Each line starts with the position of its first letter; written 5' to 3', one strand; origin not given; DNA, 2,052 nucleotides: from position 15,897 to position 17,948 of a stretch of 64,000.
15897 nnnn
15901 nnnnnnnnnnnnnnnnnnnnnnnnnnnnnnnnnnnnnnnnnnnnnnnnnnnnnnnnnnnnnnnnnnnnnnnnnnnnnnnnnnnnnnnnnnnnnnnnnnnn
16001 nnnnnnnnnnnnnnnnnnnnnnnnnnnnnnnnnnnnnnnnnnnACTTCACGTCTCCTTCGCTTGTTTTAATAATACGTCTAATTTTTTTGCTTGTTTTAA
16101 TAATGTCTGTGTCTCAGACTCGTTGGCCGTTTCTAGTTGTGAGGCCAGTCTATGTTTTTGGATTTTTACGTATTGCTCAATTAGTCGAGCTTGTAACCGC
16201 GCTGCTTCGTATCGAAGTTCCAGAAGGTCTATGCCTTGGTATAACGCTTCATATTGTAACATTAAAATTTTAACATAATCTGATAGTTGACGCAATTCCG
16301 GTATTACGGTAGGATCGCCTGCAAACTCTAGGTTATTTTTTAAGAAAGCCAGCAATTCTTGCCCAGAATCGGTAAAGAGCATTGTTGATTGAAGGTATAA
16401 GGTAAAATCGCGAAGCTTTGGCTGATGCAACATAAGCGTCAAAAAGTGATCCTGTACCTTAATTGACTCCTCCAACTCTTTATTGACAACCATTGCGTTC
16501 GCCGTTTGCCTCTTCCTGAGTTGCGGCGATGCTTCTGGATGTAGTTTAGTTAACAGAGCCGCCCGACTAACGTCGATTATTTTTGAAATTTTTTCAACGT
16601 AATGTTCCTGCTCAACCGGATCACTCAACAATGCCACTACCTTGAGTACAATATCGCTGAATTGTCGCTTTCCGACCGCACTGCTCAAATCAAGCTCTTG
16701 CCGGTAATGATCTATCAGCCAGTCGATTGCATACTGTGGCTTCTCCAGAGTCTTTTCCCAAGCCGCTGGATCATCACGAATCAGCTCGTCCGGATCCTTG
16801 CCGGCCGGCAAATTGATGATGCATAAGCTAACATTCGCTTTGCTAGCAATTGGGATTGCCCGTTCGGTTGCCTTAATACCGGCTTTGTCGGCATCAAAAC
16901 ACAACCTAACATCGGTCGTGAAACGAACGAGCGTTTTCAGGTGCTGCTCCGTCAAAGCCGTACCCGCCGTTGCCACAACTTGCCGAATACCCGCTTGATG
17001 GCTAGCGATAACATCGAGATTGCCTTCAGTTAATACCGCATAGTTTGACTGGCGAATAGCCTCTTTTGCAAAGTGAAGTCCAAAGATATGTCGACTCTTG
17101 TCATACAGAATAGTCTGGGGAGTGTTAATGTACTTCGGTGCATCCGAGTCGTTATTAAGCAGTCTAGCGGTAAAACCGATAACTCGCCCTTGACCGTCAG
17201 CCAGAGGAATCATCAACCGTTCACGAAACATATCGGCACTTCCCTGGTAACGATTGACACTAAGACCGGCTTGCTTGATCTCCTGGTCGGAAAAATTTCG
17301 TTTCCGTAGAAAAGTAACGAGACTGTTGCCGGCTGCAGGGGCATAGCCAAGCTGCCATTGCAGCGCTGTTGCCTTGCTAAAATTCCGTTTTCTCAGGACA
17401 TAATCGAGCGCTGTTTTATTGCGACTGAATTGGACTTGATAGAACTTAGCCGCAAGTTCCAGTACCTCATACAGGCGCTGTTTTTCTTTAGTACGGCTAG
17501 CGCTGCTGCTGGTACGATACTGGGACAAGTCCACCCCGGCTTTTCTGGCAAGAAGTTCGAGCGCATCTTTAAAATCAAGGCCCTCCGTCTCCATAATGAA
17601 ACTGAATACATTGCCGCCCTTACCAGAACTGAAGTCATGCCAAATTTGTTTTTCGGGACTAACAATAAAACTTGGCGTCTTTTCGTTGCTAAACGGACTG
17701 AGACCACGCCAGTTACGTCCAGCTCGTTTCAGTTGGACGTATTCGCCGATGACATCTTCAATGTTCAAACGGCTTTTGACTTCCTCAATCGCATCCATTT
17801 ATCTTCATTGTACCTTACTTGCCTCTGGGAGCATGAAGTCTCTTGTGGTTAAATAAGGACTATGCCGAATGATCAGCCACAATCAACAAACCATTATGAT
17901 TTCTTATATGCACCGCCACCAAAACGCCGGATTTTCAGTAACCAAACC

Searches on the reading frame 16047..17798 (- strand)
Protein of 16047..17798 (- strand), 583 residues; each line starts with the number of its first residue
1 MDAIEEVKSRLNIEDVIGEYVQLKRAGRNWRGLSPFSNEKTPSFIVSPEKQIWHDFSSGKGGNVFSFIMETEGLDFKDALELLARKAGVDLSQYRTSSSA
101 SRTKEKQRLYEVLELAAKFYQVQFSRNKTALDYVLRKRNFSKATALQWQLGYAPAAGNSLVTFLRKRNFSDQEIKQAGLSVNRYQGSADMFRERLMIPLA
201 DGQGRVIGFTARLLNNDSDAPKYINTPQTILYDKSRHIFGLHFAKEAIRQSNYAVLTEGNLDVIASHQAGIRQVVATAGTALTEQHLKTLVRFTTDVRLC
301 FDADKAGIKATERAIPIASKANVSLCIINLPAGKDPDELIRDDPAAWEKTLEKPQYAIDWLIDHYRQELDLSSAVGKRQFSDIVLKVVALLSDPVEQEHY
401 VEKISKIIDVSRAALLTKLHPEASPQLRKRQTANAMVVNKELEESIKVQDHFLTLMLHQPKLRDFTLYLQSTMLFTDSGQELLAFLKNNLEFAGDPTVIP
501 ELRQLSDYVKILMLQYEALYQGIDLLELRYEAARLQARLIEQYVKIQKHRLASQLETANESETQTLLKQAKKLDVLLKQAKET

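Call 28: search_protein_families(library=pfam, proteins=[window:16047-17798:-])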
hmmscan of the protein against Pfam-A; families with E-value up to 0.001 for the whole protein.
window:16047-17798:- (583 aa): 7 families
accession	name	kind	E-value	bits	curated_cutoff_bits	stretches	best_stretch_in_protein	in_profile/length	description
PF08275.17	DNAG_N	-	5e-32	111.1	26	1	120-245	2-128/128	DNA primase catalytic core, N-terminal domain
PF01807.25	Zn_ribbon_DnaG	-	3.4e-30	104.2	24.9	1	3-93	5-95/98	CHC2 zinc finger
PF13155.12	Toprim_2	-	6.4e-23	81.4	22.1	1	255-340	1-88/88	Toprim-like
PF13662.12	Toprim_4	-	1.3e-14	54.6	25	1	253-322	2-78/85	Toprim domain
PF10410.14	DnaB_bind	-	1e-11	45.3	20.6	1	358-412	1-55/56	DnaB-helicase binding domain of primase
PF01751.28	Toprim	-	5.1e-09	36.6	23.1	1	255-320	3-86/96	Toprim domain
PF13362.12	Toprim_3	-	5.9e-05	23.9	27.2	1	256-341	4-90/95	Toprim domain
